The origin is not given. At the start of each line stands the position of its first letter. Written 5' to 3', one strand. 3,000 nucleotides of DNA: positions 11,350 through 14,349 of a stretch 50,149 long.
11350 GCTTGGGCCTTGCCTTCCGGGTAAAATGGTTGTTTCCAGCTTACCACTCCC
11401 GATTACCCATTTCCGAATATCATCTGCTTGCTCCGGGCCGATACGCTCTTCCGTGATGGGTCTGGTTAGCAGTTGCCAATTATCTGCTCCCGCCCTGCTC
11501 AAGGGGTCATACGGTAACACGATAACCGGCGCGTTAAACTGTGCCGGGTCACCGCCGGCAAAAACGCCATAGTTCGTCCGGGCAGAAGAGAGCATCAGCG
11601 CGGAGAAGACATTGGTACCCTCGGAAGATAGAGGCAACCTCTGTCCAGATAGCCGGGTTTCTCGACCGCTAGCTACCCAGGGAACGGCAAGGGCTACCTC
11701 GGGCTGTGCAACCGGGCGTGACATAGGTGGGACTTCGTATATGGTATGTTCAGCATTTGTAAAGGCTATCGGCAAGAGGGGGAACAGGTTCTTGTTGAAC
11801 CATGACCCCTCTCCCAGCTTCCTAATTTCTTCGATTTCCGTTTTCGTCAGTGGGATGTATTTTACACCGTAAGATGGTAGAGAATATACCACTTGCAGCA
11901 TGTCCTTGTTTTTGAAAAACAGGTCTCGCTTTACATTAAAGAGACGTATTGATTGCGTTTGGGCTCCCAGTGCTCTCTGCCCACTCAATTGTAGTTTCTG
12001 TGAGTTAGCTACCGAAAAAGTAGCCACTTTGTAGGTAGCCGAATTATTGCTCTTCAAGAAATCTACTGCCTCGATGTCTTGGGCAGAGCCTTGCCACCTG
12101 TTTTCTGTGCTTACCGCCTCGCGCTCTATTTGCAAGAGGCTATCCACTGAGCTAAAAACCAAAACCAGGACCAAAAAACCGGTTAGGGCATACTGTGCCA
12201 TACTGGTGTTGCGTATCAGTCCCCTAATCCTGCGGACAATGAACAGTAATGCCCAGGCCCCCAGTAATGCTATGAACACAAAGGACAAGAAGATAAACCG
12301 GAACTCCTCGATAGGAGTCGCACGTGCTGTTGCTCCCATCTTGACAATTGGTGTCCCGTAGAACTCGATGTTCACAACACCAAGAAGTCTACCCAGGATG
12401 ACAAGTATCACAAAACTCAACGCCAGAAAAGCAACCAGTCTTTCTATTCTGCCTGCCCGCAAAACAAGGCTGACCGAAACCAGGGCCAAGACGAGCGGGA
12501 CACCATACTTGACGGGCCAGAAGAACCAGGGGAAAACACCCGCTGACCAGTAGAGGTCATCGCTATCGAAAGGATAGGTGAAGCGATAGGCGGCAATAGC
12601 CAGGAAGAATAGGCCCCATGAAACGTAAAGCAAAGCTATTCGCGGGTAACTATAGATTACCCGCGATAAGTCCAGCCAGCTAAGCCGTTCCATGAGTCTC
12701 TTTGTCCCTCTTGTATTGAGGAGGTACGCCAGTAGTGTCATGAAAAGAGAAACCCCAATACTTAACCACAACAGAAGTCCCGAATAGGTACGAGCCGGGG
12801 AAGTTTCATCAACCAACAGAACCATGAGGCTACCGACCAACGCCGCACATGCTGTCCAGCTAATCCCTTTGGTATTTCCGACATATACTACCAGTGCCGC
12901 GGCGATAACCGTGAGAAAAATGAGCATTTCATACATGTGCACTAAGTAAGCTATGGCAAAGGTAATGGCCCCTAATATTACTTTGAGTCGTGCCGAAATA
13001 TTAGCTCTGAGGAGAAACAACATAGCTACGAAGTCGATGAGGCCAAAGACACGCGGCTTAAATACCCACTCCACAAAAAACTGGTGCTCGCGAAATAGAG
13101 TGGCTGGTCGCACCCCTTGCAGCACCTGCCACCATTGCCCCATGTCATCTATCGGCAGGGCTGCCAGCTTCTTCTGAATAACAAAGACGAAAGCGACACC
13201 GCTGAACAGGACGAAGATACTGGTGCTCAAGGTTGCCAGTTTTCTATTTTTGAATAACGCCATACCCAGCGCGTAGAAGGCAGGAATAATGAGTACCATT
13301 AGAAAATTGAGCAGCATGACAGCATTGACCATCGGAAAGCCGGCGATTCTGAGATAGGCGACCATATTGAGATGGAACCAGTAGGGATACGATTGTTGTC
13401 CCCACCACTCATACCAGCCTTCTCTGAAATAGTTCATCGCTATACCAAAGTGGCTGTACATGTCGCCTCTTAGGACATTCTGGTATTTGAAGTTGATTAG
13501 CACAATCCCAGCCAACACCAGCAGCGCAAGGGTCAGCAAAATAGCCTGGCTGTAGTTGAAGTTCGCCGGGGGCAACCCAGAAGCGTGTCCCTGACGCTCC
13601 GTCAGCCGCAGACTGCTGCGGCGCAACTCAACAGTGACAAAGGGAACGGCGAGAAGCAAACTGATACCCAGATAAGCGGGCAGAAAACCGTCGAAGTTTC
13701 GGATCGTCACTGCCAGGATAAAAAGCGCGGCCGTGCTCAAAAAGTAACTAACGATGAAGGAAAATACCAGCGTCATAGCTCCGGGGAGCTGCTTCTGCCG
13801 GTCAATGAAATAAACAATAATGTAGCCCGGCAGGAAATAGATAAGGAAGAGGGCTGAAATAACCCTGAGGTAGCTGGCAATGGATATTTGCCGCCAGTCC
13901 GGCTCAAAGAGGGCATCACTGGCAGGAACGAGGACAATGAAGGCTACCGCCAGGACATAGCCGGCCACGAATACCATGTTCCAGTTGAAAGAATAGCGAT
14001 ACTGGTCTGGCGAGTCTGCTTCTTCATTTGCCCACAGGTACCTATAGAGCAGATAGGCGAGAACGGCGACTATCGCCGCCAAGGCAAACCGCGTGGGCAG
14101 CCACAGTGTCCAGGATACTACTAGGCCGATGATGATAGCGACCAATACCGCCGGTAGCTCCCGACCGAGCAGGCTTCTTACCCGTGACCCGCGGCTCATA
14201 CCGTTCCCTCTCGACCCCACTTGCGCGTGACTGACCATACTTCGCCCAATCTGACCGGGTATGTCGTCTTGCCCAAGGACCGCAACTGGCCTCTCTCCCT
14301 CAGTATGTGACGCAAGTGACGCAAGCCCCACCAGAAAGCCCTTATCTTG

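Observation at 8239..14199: Giant (about 1,986 aa) membrane protein with a polytopic N-domain, a very large extracytoplasmic region and a C-terminal TM anchor, at the centre of a glycan operon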

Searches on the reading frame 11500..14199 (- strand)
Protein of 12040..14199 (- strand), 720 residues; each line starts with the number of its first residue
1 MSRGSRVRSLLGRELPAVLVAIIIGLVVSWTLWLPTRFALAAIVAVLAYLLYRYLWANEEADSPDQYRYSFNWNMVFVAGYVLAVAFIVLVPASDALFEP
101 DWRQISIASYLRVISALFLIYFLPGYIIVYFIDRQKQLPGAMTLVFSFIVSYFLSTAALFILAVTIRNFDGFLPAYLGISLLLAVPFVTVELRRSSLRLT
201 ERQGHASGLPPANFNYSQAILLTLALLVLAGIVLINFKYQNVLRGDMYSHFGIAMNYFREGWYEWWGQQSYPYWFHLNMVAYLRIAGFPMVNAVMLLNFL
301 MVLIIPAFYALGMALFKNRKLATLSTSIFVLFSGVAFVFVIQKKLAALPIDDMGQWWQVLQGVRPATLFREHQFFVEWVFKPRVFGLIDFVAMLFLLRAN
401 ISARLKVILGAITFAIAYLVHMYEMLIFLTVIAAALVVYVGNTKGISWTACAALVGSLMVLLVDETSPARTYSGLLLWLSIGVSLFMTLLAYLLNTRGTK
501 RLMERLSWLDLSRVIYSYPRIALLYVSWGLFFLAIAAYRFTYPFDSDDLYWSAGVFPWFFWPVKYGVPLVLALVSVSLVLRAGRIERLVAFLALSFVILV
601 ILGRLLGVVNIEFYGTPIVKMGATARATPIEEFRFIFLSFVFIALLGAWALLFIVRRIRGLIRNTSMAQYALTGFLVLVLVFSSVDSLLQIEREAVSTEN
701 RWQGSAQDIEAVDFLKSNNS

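Call 23: search_protein_representatives(protein=window:12040-14199:-)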
Query: 720 residues. Proteins with E-value up to 0.001 (for the whole library): 191; up to 1e-10: 97; up to 1e-30: 7. The best 150 are listed.
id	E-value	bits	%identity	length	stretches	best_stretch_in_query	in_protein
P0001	0.0e+00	1546.6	100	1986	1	1-720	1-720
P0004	9.8e-194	662.3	47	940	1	11-719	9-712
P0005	8.3e-41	156.9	27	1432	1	18-706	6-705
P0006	1.5e-33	132.8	26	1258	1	18-718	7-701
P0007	1.6e-31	126.1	27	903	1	32-719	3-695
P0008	6.5e-31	124.1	25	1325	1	14-615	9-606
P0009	1.0e-30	123.5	27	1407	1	30-696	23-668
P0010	1.1e-30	123.4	29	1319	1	17-651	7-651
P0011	2.8e-30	122.1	27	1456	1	40-716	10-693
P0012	3.1e-30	121.9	25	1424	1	23-715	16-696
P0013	1.4e-29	119.7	26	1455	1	17-718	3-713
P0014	1.8e-27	112.8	25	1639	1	10-591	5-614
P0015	2.0e-26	109.3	26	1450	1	15-720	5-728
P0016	5.6e-26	107.8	26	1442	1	15-656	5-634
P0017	6.8e-26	107.5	29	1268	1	41-692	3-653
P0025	1.1e-22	97.0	24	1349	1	98-698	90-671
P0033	2.9e-20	88.9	26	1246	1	21-579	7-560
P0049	2.6e-17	79.2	25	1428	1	13-692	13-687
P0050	4.2e-17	78.5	25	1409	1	15-692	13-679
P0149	3.5e-07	45.7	25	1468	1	77-718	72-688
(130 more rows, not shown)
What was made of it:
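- Checked: The closest homologue, P0004, aligns from its residue 9 to residue 11 here, which supports this start (call 23).
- Tried and rejected: The exhaustive HMMER search was needed (call 23).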

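Call 29: search_protein_families(library=pfam, proteins=[P0005, P0006, P0008, P0009, P0010, P0011, P0012], max_evalue=0.1)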
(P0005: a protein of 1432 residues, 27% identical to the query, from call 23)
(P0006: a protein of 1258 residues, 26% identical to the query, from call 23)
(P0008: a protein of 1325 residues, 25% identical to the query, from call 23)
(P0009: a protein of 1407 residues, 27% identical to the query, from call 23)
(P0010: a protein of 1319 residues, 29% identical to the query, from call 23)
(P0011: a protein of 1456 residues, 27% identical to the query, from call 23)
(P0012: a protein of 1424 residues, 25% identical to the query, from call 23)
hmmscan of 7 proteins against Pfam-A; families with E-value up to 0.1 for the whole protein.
P0005 (1432 aa): 1 family
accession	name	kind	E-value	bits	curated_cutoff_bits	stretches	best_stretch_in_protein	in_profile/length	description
PF07760.16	DUF1616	-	0.00021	21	31.6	1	106-204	21-130/307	Protein of unknown function (DUF1616)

P0006 (1258 aa): 0 families

P0008 (1325 aa): 1 family
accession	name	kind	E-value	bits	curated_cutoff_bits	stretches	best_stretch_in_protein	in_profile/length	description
PF07760.16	DUF1616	-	0.013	15.2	31.6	1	107-165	20-91/307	Protein of unknown function (DUF1616)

P0009 (1407 aa): 1 family
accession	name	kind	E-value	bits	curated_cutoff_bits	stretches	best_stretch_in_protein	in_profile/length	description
PF04620.18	FlaA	-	0.02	15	25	1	925-968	125-168/230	Flagellar filament outer layer protein Flaa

P0010 (1319 aa): 0 families

P0011 (1456 aa): 1 family
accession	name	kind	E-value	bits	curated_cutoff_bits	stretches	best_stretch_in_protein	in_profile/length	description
PF03425.19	CBM_11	-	9e-09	36.1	27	1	891-984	38-136/182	Carbohydrate binding domain (family 11)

P0012 (1424 aa): 0 families
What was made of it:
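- On DUF1616 (PF07760): Relatives reach at most 21 bits against a cut-off of 31.6 (call 29).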

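Call 42: list_cluster_members(proteins=[P0004, P0005, P0006, P0008, P0009, P0010, P0025, P0033, P0049, P0050])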
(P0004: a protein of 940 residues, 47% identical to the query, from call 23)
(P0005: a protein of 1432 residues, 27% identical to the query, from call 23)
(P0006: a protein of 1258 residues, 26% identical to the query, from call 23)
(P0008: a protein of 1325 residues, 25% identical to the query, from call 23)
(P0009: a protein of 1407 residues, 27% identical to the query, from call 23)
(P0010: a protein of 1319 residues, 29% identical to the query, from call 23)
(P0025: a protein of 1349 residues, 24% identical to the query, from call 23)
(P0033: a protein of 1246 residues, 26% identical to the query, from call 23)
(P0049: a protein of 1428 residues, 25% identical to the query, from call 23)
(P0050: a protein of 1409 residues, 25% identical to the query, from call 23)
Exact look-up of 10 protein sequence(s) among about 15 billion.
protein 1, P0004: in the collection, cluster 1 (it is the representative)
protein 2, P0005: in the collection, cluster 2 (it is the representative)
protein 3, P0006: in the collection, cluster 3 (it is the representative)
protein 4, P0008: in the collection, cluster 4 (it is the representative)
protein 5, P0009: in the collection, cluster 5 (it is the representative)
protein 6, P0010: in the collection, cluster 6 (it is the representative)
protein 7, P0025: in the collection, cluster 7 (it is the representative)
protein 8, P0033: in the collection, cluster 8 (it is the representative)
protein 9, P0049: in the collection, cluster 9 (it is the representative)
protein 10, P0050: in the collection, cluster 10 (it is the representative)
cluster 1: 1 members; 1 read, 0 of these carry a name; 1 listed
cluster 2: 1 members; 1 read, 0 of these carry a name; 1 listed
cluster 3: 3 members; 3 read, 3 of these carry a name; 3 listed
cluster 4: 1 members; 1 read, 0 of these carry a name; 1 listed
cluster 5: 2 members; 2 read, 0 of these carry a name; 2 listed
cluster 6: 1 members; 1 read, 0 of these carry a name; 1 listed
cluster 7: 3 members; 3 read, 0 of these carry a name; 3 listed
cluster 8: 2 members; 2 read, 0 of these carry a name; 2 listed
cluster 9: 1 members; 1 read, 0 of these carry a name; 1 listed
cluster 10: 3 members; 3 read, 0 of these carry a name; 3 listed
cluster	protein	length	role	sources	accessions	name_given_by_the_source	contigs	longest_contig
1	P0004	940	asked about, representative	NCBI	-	-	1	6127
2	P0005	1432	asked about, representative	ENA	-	-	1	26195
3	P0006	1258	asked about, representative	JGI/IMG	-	hypothetical protein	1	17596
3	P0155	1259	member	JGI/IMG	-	hypothetical protein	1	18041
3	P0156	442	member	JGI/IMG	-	hypothetical protein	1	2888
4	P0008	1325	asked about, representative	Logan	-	-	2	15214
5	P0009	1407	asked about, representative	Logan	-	-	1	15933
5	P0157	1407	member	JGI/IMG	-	-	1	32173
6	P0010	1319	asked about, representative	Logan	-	-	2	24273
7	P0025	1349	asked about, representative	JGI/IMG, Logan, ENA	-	-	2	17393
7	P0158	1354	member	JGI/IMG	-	-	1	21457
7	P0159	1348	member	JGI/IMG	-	-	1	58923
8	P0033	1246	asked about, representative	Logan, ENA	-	-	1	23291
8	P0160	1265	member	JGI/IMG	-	-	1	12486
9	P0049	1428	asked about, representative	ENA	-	-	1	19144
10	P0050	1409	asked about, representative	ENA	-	-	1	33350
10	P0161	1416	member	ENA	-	-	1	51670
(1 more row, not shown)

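Call 45: predict_structure(alignment_id=A2)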
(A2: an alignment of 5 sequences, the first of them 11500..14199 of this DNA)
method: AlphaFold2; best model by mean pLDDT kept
length: 900 residues; sequences in the alignment: 5
mean_pLDDT: 44.8   pTM: 0.37
mean pLDDT of the five models: 44.8, 40.5, 40.1, 39.6, 37.9
residues with pLDDT >= 90: 0; 70-90: 42; 50-70: 235; < 50: 623
segments of 3 or more residues with pLDDT < 50: 1-11, 28-38, 53-71, 96-103, 167-169, 195-273, 290-299, 301-303, 311-318, 320-709, 721-764, 840-855, 896-900
pLDDT, mean of each block of 10 residues (from residue 1): 40 53 52 44 50 45 36 59 77 53 58 72 69 54 59 61 51 66 66 49 41 44 44 35 31 37 35 53 62 47 49 46 46 35 34 37 32 32 33 39 42 39 35 42 40 39 31 26 33 39 42 38 40 36 32 29 33 37 37 40 34 31 28 31 36 37 38 40 37 30 39 57 36 29 24 35 51 58 68 61 67 66 69 64 35 49 65 66 55 45
secondary structure, 60 per line:
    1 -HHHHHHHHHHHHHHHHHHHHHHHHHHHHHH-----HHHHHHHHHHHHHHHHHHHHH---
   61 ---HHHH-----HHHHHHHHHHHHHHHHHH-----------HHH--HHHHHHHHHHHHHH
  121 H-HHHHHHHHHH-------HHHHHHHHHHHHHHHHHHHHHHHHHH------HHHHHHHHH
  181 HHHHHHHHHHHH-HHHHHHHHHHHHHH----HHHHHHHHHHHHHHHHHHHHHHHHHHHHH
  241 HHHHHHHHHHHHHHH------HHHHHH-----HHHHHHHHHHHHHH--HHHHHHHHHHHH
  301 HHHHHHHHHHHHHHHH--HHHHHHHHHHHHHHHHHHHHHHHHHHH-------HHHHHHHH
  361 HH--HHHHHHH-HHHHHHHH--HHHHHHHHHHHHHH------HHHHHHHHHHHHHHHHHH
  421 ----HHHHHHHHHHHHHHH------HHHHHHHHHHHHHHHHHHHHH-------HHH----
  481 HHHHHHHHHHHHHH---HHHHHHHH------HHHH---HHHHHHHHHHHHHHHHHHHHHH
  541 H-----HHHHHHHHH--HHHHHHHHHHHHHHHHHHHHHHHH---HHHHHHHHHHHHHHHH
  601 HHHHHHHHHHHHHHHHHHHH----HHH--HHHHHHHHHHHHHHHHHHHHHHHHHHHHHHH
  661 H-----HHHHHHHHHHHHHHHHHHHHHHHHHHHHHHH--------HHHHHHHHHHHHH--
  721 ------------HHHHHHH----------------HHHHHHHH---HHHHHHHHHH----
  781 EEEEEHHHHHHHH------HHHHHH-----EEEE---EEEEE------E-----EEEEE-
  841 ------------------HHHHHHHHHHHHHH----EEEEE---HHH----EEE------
elements in order (helices of 4 or more, strands of 3 or more residues): H2-31 H37-57 H64-67 H73-90 H107-121 H123-132 H140-165 H172-192 H194-207 H212-255 H262-267 H273-286 H289-316 H319-345 H353-362 H365-371 H373-380 H383-396 H403-420 H425-439 H446-466 H481-494 H498-505 H512-515 H519-541 H547-555 H558-581 H585-620 H630-661 H667-697 H706-718 H733-739 H756-763 H767-776 E781-785 H786-793 H800-805 E811-814 E818-822 E835-839 H859-872 E877-881 E892-894
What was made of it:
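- Tried and rejected: The first AF2 run used a 5-sequence alignment and failed (pLDDT 45, call 45), so it was not used.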

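Call 52: search_dna_similar(query=window:12040-14199:-, collection=plasmids, mode=protein, max_evalue=0.001)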
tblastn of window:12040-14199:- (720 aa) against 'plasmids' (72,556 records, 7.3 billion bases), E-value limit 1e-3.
No match.
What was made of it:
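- Tried and rejected: A plasmid tblastn found no match (call 52).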

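Call 53: find_encoding_contigs(protein=P0159, flank=10000, max_places=2)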
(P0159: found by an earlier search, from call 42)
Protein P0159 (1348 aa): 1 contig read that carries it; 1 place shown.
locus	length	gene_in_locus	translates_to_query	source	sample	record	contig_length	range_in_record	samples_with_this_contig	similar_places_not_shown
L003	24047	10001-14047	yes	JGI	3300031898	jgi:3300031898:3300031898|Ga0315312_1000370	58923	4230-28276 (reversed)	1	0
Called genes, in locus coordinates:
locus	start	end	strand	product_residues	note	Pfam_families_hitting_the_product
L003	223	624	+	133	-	PF18929:DUF5678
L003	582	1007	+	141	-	-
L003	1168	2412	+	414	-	-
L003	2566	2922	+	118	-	-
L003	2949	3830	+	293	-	PF01073:3Beta_HSD, PF01370:Epimerase, PF02719:Polysacc_synt_2, PF04321:RmlD_sub_bind, PF13460:NAD_binding_10, PF16363:GDP_Man_Dehyd, PF07993:NAD_binding_4 (weak)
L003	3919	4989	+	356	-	PF00155:Aminotran_1_2 (faint), PF00266:Aminotran_5 (weak), PF01041:DegT_DnrJ_EryC1, PF01212:Beta_elim_lyase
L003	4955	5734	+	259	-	PF13641:Glyco_tranf_2_3 (weak), PF00535:Glycos_transf_2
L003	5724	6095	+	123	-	PF10066:DUF2304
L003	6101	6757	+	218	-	PF17836:PglD_N, PF00132:Hexapep (faint)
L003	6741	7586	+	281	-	PF01784:DUF34_NIF3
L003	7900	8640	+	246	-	PF01209:Ubie_methyltran, PF13489:Methyltransf_23, PF13847:Methyltransf_31, PF08241:Methyltransf_11, PF08242:Methyltransf_12, PF13649:Methyltransf_25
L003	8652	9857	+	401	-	PF13439:Glyco_transf_4, PF13579:Glyco_trans_4_4, PF00534:Glycos_transf_1, PF13692:Glyco_trans_1_4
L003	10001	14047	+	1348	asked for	-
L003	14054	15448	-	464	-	PF00534:Glycos_transf_1, PF13692:Glyco_trans_1_4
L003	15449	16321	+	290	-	PF13692:Glyco_trans_1_4, PF00534:Glycos_transf_1, PF13524:Glyco_trans_1_2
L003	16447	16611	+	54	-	-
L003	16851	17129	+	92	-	-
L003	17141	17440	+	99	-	-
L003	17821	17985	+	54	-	-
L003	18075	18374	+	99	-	-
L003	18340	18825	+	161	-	PF01850:PIN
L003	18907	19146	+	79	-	PF04014:MazE_antitoxin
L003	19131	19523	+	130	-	PF01850:PIN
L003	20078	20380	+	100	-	-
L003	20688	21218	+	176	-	-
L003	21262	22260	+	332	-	PF00106:adh_short, PF01073:3Beta_HSD, PF01370:Epimerase, PF02719:Polysacc_synt_2, PF04321:RmlD_sub_bind, PF05368:NmrA, PF07993:NAD_binding_4, PF16363:GDP_Man_Dehyd, +2 more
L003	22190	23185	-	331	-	PF01073:3Beta_HSD, PF01370:Epimerase, PF02719:Polysacc_synt_2 (weak), PF04321:RmlD_sub_bind, PF16363:GDP_Man_Dehyd, PF13460:NAD_binding_10, PF07993:NAD_binding_4 (weak)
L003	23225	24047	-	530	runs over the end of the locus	-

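Call 54: find_encoding_contigs(protein=P0161, flank=10000, max_places=2)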
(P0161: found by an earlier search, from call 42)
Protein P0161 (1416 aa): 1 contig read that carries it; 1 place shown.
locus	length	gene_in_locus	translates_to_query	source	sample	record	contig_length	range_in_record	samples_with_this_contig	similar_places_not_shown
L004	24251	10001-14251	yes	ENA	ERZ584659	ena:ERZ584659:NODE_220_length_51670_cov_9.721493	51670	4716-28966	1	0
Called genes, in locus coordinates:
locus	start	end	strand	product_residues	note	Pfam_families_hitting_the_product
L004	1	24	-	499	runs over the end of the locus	PF01663:Phosphodiest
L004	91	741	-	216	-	PF00535:Glycos_transf_2, PF13641:Glyco_tranf_2_3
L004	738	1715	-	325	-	PF01073:3Beta_HSD, PF01370:Epimerase, PF02719:Polysacc_synt_2, PF04321:RmlD_sub_bind, PF05368:NmrA, PF13460:NAD_binding_10, PF16363:GDP_Man_Dehyd, PF07993:NAD_binding_4, +1 more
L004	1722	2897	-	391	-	PF01370:Epimerase, PF16363:GDP_Man_Dehyd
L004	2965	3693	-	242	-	PF00535:Glycos_transf_2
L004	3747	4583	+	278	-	PF01073:3Beta_HSD, PF01370:Epimerase, PF04321:RmlD_sub_bind, PF16363:GDP_Man_Dehyd, PF07993:NAD_binding_4 (faint), PF13460:NAD_binding_10 (weak), PF02719:Polysacc_synt_2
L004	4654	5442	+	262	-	PF01978:TrmB, PF13091:PLDc_2 (weak)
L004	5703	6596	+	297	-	PF01073:3Beta_HSD, PF01370:Epimerase, PF02719:Polysacc_synt_2, PF04321:RmlD_sub_bind, PF13460:NAD_binding_10, PF16363:GDP_Man_Dehyd, PF07993:NAD_binding_4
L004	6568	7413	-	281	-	PF01522:Polysacc_deac_1, PF11959:DUF3473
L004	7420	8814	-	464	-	-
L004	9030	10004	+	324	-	PF01073:3Beta_HSD, PF01370:Epimerase, PF02719:Polysacc_synt_2, PF04321:RmlD_sub_bind, PF16363:GDP_Man_Dehyd, PF13460:NAD_binding_10, PF07993:NAD_binding_4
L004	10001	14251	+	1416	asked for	-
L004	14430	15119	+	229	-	PF13680:DUF4152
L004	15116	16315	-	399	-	PF13528:Glyco_trans_1_3 (weak), PF00201:UDPGT (faint), PF04101:Glyco_tran_28_C, PF06722:EryCIII-like_C (weak)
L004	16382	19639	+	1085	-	PF13517:FG-GAP_3 (weak), PF01839:FG-GAP, PF01841:Transglut_core (weak)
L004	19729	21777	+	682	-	PF00496:SBP_bac_5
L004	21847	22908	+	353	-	PF19300:BPD_transp_1_N, PF00528:BPD_transp_1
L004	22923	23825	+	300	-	PF12911:OppC_N (weak), PF00528:BPD_transp_1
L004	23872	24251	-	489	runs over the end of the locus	PF13750:Big_3_3 (weak), PF19077:Big_13 (faint)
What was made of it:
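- Short GT2 genes (216-259 aa) sit near family genes in L003 and L004 (calls 53, 54).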

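Call 55: predict_structure(alignment_id=A3)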
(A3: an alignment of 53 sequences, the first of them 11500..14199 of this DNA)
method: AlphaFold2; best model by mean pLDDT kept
length: 900 residues; sequences in the alignment: 53
mean_pLDDT: 86.3   pTM: 0.90
mean pLDDT of the five models: 86.3, 84.8, 84.6, 84.6, 83.5
residues with pLDDT >= 90: 510; 70-90: 268; 50-70: 96; < 50: 26
segments of 3 or more residues with pLDDT < 50: 1-3, 843-861
pLDDT, mean of each block of 10 residues (from residue 1): 61 89 96 94 97 84 54 88 97 91 94 98 97 94 97 98 94 96 94 80 54 80 96 85 81 93 92 95 96 94 96 95 96 87 88 89 63 66 93 97 97 98 95 93 91 98 96 92 97 87 70 64 88 88 66 79 90 93 87 95 90 65 64 90 97 91 77 90 91 82 83 93 91 85 67 80 85 89 95 83 90 97 93 89 42 41 75 91 87 80
secondary structure, 60 per line:
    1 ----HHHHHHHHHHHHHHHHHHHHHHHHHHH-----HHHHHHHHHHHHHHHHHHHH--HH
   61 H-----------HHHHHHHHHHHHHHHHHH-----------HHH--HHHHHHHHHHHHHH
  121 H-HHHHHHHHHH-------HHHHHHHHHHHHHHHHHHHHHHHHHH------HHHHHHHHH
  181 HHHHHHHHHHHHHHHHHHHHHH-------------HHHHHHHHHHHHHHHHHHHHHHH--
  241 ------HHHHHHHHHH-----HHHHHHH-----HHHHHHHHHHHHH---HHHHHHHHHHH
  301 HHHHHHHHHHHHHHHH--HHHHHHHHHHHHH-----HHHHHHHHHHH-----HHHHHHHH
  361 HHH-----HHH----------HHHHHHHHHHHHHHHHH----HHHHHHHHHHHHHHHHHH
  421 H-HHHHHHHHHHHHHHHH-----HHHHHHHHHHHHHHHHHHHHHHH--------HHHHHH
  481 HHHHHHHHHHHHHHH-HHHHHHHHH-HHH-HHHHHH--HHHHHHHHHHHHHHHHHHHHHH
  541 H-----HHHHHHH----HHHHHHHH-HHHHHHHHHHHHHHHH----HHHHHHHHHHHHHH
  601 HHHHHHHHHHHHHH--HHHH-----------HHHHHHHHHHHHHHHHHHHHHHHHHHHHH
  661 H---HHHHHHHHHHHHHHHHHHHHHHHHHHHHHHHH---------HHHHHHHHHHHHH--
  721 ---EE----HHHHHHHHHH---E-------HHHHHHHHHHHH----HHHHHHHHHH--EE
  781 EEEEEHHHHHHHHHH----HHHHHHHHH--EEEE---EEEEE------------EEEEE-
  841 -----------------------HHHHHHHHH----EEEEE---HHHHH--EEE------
elements in order (helices of 4 or more, strands of 3 or more residues): H5-31 H37-56 H73-90 H107-121 H123-132 H140-165 H172-202 H216-238 H247-256 H262-268 H274-286 H290-316 H319-331 H337-347 H353-363 H382-398 H403-421 H423-438 H444-466 H475-495 H497-505 H511-516 H519-541 H547-553 H558-565 H567-582 H587-614 H617-620 H632-661 H665-696 H706-718 H730-739 H751-762 H767-776 E779-785 H786-795 H800-808 E811-814 E818-822 E835-839 H864-872 E877-881 H885-889 E892-894
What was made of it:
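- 13573..14199 (-): N-terminal 6-TM extension (aa 1-209). Carries conserved W102, the LPGY motif (P124-G125) and S151. It is DUF1616-like in relatives. Helices in the AF2 model (call 55).
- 12112..13572 (-): 13-TM GT-C core (aa 210-696), OST/DPY19-like. AF2 pLDDT 86.3, pTM 0.90 (call 55).
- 11500..12111 (-): Domain A (aa 697-900), an alpha/beta domain directly after the last core TM, at the position of the OST periplasmic core domain. It has no WWDYG. AF2 models the domain at pLDDT 80-97 apart from one loop (call 55).
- On STT3/AglB/PglB oligosaccharyltransferase: Helix count in the model (call 55).
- Checked: The confident AF2 model resolves 19 TM helices in aa 5-696 (call 55).
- The AF2 model of aa 1-900 has pLDDT 86.3 and pTM 0.90 (call 55).
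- Tried and rejected: A 53-sequence alignment fixed this (call 55).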
